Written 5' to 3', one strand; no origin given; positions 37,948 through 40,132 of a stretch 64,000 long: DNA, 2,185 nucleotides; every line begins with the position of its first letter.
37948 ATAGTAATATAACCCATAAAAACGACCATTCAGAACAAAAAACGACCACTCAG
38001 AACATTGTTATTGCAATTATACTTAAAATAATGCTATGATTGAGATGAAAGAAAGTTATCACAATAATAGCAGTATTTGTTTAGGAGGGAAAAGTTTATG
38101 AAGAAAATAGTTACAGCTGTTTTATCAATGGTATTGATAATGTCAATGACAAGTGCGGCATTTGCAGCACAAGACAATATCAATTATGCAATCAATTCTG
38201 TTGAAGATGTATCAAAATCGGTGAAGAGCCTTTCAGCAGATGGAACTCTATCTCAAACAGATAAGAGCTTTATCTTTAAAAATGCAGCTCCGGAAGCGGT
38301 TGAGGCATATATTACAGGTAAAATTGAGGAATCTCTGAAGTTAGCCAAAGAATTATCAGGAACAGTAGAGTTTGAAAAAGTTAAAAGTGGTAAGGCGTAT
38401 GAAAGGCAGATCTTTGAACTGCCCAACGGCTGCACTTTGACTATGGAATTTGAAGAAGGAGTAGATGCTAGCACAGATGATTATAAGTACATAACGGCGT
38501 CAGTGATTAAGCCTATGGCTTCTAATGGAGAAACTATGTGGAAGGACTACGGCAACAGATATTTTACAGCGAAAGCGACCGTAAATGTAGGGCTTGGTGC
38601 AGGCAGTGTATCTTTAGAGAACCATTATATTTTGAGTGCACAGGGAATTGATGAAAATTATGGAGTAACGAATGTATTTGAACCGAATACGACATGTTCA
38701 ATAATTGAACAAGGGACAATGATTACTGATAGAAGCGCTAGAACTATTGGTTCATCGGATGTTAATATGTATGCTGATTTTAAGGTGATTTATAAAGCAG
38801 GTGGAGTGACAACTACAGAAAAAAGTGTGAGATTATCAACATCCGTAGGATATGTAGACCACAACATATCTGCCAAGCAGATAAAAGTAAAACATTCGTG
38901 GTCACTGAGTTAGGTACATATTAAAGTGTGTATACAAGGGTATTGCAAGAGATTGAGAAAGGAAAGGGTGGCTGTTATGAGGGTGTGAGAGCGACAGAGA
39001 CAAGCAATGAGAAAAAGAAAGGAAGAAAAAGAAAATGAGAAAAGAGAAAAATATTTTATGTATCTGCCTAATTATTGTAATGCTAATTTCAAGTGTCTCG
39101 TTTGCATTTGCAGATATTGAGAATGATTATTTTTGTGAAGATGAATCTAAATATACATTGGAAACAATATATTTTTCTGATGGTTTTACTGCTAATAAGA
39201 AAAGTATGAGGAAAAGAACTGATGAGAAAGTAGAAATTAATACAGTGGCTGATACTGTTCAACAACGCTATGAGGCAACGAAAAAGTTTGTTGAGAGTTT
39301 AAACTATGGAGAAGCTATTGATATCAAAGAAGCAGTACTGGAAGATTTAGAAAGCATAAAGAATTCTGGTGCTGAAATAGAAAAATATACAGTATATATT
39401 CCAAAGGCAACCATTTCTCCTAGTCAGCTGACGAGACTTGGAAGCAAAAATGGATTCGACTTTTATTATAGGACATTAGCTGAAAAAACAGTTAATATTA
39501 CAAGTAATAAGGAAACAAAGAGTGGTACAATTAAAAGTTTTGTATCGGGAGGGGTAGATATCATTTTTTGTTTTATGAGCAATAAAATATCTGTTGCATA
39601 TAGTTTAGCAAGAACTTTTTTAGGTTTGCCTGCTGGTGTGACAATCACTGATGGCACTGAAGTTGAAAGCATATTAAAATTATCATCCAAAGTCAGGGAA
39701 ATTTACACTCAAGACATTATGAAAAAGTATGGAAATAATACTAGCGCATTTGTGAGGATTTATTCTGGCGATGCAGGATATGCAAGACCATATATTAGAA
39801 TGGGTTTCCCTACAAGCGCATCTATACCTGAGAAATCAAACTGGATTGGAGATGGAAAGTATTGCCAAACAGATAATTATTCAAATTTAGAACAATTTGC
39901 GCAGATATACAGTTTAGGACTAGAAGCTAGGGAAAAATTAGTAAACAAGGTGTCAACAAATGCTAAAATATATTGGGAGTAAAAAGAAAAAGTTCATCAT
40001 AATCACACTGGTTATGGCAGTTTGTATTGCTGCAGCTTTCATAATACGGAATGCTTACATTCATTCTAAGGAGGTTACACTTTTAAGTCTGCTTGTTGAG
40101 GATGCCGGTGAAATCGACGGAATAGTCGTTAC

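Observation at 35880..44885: Candidate undescribed system: a LytTR/HPK10-controlled island of secreted proteins, lipoproteins and small membrane proteins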

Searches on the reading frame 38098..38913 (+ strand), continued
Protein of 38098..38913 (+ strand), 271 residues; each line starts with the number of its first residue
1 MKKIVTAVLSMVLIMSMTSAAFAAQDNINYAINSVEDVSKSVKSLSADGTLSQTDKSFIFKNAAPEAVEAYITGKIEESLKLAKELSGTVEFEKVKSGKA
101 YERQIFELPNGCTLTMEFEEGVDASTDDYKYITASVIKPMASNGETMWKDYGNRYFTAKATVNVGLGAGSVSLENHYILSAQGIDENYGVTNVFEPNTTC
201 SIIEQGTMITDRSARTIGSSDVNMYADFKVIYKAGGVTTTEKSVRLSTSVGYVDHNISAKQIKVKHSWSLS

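Call 60: fold_search(model_id=the predicted structure, library=viral)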
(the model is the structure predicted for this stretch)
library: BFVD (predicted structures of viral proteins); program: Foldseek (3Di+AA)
matches with E <= 10: 687; with E <= 0.001: 0
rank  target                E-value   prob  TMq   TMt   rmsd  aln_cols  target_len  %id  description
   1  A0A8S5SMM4            2.9e-02  0.33  0.16  0.18  24.1       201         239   10  Uncharacterized protein [Podoviridae sp. ctIKM86]
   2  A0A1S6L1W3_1          3.6e-02  0.14  0.15  0.06  21.3       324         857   10  (no name in the UniProt tables at hand)
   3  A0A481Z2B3            3.8e-02  0.10  0.14  0.14  20.4       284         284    9  Proliferating cell nuclear antigen [Pithovirus LCPAC001]
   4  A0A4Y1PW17            4.7e-02  0.06  0.13  0.15  19.9       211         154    4  (no name in the UniProt tables at hand)
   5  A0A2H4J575            5.0e-02  0.08  0.12  0.09  20.8       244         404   12  Uncharacterized protein [uncultured Caudovirales phage]
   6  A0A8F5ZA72            5.6e-02  0.09  0.14  0.09  20.4       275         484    8  Phosphoprotein [Human respiratory syncytial virus]
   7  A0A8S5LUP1            6.9e-02  0.08  0.13  0.11  20.3       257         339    7  Nucelotide kinase [Siphoviridae sp. ctMsr1]
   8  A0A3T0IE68            7.3e-02  0.15  0.17  0.09  16.1       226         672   10  (no name in the UniProt tables at hand)
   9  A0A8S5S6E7            9.1e-02  0.11  0.15  0.07  17.0       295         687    5  Uncharacterized protein [Siphoviridae sp. ctqwY3]
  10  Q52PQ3                1.2e-01  0.18  0.17  0.05  10.1       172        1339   10  Possible phage tail protein [Xanthomonas phage Xp15]
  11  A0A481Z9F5            1.3e-01  0.15  0.16  0.11  16.3       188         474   10  Collagen triple helix repeat protein [Pithovirus LCPAC304]
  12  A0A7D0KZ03            1.3e-01  0.18  0.19  0.13  18.3       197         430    9  (no name in the UniProt tables at hand)
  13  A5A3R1                1.4e-01  0.09  0.14  0.04  19.7       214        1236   12  (no name in the UniProt tables at hand)
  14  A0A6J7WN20            1.4e-01  0.07  0.12  0.08  19.7       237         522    9  Uncharacterized protein [uncultured Caudovirales phage]
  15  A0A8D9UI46            1.5e-01  0.06  0.12  0.11  19.2       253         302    8  (no name in the UniProt tables at hand)
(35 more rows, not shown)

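Call 68: search_dna_similar(query=window:38098-38913:+, collection=plasmids, mode=protein, max_evalue=0.001, max_rows=10)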
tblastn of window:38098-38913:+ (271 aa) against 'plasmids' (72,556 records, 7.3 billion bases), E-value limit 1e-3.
No match.

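Call 69: search_dna_similar(query=window:38098-38913:+, collection=phages, mode=protein, max_evalue=0.001, max_rows=10)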
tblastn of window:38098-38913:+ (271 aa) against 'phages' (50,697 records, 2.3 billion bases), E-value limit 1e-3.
No match.
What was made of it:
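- Tried and rejected: No hits (calls 68, 69).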

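Call 84: list_cluster_members(proteins=[P0007, P0009, P0012])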
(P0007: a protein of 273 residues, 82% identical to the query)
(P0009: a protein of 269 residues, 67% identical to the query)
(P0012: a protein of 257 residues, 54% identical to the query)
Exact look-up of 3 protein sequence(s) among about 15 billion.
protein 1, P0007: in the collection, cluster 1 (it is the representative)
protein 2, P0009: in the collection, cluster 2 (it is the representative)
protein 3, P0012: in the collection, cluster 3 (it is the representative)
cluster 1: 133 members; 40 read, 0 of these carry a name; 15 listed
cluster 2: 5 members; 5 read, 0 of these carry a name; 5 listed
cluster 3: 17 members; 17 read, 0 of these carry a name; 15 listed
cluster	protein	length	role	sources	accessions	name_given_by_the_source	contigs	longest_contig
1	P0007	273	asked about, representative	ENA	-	-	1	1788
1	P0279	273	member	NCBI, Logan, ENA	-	-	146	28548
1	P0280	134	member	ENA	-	-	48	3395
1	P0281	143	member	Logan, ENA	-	-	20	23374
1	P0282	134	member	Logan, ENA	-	-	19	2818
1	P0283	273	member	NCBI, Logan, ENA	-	-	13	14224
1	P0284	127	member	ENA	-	-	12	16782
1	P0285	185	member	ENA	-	-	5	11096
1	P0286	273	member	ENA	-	-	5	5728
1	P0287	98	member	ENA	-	-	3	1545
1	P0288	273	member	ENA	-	-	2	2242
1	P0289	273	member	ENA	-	-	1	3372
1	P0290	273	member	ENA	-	-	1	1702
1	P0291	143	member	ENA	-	-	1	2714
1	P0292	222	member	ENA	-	-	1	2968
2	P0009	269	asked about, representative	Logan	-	-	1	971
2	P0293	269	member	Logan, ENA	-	-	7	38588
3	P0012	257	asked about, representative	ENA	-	-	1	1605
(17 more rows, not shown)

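Call 85: find_encoding_contigs(protein=P0279, flank=8000, max_places=4)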
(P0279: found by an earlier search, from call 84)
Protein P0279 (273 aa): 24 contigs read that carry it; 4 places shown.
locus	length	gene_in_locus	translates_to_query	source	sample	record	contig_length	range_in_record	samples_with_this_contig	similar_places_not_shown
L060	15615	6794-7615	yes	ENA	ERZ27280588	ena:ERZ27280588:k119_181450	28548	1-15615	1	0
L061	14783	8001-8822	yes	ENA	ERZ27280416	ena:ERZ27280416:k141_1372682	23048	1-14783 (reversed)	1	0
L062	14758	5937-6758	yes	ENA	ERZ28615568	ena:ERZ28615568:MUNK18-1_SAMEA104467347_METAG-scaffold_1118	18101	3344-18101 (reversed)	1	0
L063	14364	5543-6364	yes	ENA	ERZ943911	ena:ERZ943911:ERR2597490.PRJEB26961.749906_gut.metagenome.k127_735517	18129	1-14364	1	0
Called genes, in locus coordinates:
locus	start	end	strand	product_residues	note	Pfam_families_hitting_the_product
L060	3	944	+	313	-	?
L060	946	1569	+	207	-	PF04961:FTCD_C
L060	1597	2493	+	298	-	PF07837:FTCD_N, PF02971:FTCD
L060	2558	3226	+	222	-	PF00392:GntR, PF07729:FCD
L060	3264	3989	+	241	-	PF04203:Sortase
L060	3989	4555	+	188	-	PF06541:ABC_trans_CmpB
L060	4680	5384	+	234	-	PF00072:Response_reg, PF04397:LytTR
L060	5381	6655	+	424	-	PF14501:HATPase_c_5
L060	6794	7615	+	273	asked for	-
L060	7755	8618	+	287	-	-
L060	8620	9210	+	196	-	-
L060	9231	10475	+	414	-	-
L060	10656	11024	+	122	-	PF00903:Glyoxalase, PF13669:Glyoxalase_4, PF18029:Glyoxalase_6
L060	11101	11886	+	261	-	PF02661:Fic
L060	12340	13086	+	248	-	-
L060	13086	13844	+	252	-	PF00731:AIRC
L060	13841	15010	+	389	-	PF01969:Ni_insertion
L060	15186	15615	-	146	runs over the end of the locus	PF14478:DUF4430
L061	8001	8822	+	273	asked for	-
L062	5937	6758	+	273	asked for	-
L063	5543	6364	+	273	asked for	-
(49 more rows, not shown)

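Call 87: find_encoding_contigs(protein=P0293, flank=8000, max_places=3)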
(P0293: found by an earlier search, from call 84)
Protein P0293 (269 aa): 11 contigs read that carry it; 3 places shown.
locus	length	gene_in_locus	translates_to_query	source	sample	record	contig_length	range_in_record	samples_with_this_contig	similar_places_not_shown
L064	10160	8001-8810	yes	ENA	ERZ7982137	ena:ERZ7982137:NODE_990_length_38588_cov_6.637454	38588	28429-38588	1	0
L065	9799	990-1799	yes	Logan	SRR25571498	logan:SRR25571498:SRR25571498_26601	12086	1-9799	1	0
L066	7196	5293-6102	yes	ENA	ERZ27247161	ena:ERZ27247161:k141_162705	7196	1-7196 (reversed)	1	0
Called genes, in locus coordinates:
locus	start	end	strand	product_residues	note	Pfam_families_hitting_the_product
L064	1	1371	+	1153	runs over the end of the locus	PF13510:Fer2_4, PF14691:Fer4_20, PF07992:Pyr_redox_2, PF13450:NAD_binding_8, PF22117:Fer4_Nqo3, PF12838:Fer4_7, PF04879:Molybdop_Fe4S4, PF00384:Molybdopterin, +9 more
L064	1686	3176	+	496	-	PF03553:Na_H_antiporter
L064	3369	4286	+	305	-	PF00196:GerE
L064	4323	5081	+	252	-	PF12724:Flavodoxin_5 (weak), PF13187:Fer4_9 (faint), PF12838:Fer4_7 (faint), PF14697:Fer4_21 (faint), PF00037:Fer4 (faint)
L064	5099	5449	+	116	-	PF03591:AzlC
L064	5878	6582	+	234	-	PF00072:Response_reg, PF04397:LytTR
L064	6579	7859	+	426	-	PF14501:HATPase_c_5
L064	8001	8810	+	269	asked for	-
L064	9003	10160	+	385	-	?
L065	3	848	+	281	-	?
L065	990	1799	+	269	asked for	-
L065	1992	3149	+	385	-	-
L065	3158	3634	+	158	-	-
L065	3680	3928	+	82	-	-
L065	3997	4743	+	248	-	-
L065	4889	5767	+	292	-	PF19568:Spore_III_AA, PF00004:AAA (weak), PF03266:NTPase_1 (faint)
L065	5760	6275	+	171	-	PF09548:Spore_III_AB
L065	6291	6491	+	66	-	PF06686:SpoIIIAC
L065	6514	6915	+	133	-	PF06686:SpoIIIAC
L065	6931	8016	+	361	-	PF09546:Spore_III_AE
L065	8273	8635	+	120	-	-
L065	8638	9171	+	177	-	PF12685:SpoIIIAH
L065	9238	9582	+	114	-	PF03780:Asp23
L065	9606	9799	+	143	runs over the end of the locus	PF01029:NusB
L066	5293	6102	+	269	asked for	-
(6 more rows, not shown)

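Call 94: search_protein_families(library=pfam, max_evalue=0.001, proteins=[L034:3965-4618:+, L034:4608-5900:+, L034:6005-6706:+, L034:6718-7200:+, L025:6158-6805:+, L025:6802-7656:+, L027:10219-11016:+, L027:10985-11806:+, L027:11796-12518:+, L027:12515-13159:+])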
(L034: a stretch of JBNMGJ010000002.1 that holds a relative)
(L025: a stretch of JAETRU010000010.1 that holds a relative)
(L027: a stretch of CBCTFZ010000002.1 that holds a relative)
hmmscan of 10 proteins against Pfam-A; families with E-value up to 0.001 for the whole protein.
L034:3965-4618:+ (217 aa): 4 families
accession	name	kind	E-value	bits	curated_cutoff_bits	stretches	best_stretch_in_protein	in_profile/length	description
PF00005.33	ABC_tran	-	4.1e-32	112.1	25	1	19-165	1-136/137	ABC transporter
PF02463.25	SMC_N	-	2.8e-07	30.6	40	1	16-209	11-211/220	RecF/RecN/SMC N terminal domain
PF13304.12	AAA_21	-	6.3e-05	23.6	27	0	33-52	3-22/304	AAA domain, putative AbiEii toxin, Type IV TA system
PF13555.12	AAA_29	-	0.00032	20.8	27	1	23-46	16-39/61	P-loop containing region of AAA domain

L034:4608-5900:+ (430 aa): 1 family
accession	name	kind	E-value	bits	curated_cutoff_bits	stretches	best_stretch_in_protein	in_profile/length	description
PF02687.27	FtsX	-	1.2e-13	51.6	25.5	1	304-421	3-119/120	FtsX-like permease C-terminal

L034:6005-6706:+ (233 aa): 1 family
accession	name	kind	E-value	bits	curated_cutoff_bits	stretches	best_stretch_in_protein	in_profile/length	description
PF16156.12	DUF4864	-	0.0009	19.9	27.1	0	25-112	2-61/117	Domain of unknown function (DUF4864)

L034:6718-7200:+ (160 aa): 1 family
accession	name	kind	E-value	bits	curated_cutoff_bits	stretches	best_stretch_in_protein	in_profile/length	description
PF13151.12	DUF3990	-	3.7e-50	170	32.2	1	1-154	1-152/152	Protein of unknown function (DUF3990)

L025:6158-6805:+ (215 aa): 1 family
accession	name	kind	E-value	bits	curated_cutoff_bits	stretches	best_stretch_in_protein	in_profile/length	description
PF13338.12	AbiEi_4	-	3.1e-11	43.6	25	1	22-69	1-48/49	Transcriptional regulator, AbiEi antitoxin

L025:6802-7656:+ (284 aa): 1 family
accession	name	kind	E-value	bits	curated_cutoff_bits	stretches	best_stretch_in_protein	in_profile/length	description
PF08843.17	AbiEii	-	4.5e-40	138.5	22.5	1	33-267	1-236/238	Nucleotidyl transferase AbiEii toxin, Type IV TA system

L027:10219-11016:+ (265 aa): 0 families

L027:10985-11806:+ (273 aa): 0 families

L027:11796-12518:+ (240 aa): 0 families

L027:12515-13159:+ (214 aa): 3 families
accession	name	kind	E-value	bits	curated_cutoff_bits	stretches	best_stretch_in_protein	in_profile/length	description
PF00005.33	ABC_tran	-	1.1e-32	114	25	1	19-158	1-137/137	ABC transporter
PF13304.12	AAA_21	-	5.8e-08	33.6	27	0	31-49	1-19/304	AAA domain, putative AbiEii toxin, Type IV TA system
PF02463.25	SMC_N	-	4.2e-06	26.8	40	0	11-49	11-44/220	RecF/RecN/SMC N terminal domain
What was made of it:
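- ABC transporters occur in related arrays (call 94).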

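Call 95: search_protein_families(library=pfam, max_evalue=0.1, proteins=[L027:9686-10114:+, L038:8721-9191:+, L039:8584-9117:+, L045:8924-9469:+, L048:10952-11392:+, L048:13709-14266:+, L048:13020-13610:+, L048:15395-16030:+, L060:7755-8618:+, L065:1992-3149:+])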
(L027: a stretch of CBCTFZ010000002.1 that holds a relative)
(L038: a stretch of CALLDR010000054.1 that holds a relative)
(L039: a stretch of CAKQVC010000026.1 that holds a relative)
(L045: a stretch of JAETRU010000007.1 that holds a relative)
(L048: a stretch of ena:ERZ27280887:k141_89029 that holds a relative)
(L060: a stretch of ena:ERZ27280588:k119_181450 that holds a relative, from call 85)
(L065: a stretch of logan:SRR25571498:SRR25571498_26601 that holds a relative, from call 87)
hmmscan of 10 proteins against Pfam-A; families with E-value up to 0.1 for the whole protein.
L027:9686-10114:+ (142 aa): 0 families

L038:8721-9191:+ (156 aa): 1 family
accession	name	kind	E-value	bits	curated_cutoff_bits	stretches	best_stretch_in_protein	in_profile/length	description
PF10966.13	DUF2768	-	0.025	15.5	23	0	11-34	23-47/58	Protein of unknown function (DUF2768)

L039:8584-9117:+ (177 aa): 0 families

L045:8924-9469:+ (181 aa): 1 family
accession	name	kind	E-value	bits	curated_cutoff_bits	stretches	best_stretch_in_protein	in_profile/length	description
PF09735.14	Nckap1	-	0.0041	15.6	27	1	49-130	738-815/1119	Nck-associated protein 1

L048:10952-11392:+ (146 aa): 0 families

L048:13709-14266:+ (185 aa): 5 families
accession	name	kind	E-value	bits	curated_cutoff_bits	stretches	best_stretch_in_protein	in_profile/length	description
PF00413.30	Peptidase_M10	-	1.4e-06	28.7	24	1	55-184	24-158/159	Matrixin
PF13582.12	Reprolysin_3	-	0.017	16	22.4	1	88-152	67-122/123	Metallo-peptidase family M12B Reprolysin-like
PF05572.19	Peptidase_M43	-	0.019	15.3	23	1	122-152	50-84/152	Pregnancy-associated plasma protein-A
PF06114.19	Peptidase_M78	-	0.022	15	22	1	110-149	16-55/123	IrrE N-terminal-like domain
PF13688.12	Reprolysin_5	-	0.072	13.7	27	1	90-152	98-157/196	Metallo-peptidase family M12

L048:13020-13610:+ (196 aa): 0 families

L048:15395-16030:+ (211 aa): 2 families
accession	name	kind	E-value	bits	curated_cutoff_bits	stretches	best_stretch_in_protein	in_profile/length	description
PF04867.17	DUF643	-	0.03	15.4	25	1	53-78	41-66/114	Protein of unknown function (DUF643)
PF06116.17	RinB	-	0.03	14.9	27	0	157-190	12-45/51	Transcriptional activator RinB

L060:7755-8618:+ (287 aa): 0 families

L065:1992-3149:+ (385 aa): 2 families
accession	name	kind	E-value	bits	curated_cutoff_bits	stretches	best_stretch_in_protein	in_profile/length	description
PF24605.1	CEMIP_X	-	0.021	14.8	27.6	0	230-286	82-140/185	CEMIP domain X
PF14702.12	hGDE_central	-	0.055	13.6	27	1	23-127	54-145/247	Central domain of human glycogen debranching enzyme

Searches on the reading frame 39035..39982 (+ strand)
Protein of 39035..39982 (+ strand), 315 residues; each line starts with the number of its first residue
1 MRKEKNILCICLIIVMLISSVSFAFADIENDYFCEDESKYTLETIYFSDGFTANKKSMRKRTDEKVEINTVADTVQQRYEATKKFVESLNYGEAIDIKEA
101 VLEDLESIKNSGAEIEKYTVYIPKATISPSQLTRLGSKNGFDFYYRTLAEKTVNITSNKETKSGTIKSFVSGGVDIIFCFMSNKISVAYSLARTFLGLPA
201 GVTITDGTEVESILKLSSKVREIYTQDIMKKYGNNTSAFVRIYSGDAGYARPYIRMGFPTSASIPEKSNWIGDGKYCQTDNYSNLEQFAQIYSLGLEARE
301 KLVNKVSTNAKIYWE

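Call 3: search_protein_families(library=pfam, max_evalue=1, proteins=[window:39035-39982:+])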
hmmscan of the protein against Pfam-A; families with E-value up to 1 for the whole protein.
window:39035-39982:+ (315 aa): 1 family
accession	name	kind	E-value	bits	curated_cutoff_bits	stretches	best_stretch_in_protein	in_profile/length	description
PF14208.11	DUF4320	-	0.046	14.3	25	1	7-84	1-74/119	Domain of unknown function (DUF4320)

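Call 5: search_protein_families(library=ncbifam, max_evalue=1, proteins=[window:39035-39982:+])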
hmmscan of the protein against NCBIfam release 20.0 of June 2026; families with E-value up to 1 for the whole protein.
window:39035-39982:+ (315 aa): 0 families

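Call 6: search_protein_families(library=phrogs, max_evalue=0.1, proteins=[window:39035-39982:+])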
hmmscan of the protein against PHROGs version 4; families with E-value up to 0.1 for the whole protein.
window:39035-39982:+ (315 aa): 1 family
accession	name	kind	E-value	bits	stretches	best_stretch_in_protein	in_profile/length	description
phrog_36560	-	unknown function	0.0063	18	1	148-184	47-83/92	-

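Call 7: search_protein_families(library=padloc, max_evalue=0.1, proteins=[window:39035-39982:+])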
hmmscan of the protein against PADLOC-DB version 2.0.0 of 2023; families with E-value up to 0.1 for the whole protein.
window:39035-39982:+ (315 aa): 0 families

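Call 13: find_homologous_proteins(query=window:39035-39982:+, max_evalue=0.001)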
Query window:39035-39982:+ (315 aa): 2 proteins with E <= 0.001 among 2003 candidates.
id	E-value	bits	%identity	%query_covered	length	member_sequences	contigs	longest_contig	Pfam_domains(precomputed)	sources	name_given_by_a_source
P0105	6.8e-202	687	100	100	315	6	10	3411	-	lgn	-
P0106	2.7e-110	387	59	100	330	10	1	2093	-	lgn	-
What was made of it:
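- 39035..39982 (+): Gene B: 315-aa protein with a signal peptide; orphan. Only two homologues among 5.8 billion proteins (call 13).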

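Call 49: search_solved_structures(query=window:39035-39982:+, max_evalue=1)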
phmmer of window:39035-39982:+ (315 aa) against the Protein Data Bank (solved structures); distinct sequences matched with E-value up to 1: 2.
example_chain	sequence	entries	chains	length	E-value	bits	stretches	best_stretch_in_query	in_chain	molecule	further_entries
7u95_A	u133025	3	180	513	0.41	13.5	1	217-269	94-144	Capsid protein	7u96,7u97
7u94_A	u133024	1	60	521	0.42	13.4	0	217-269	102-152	Capsid protein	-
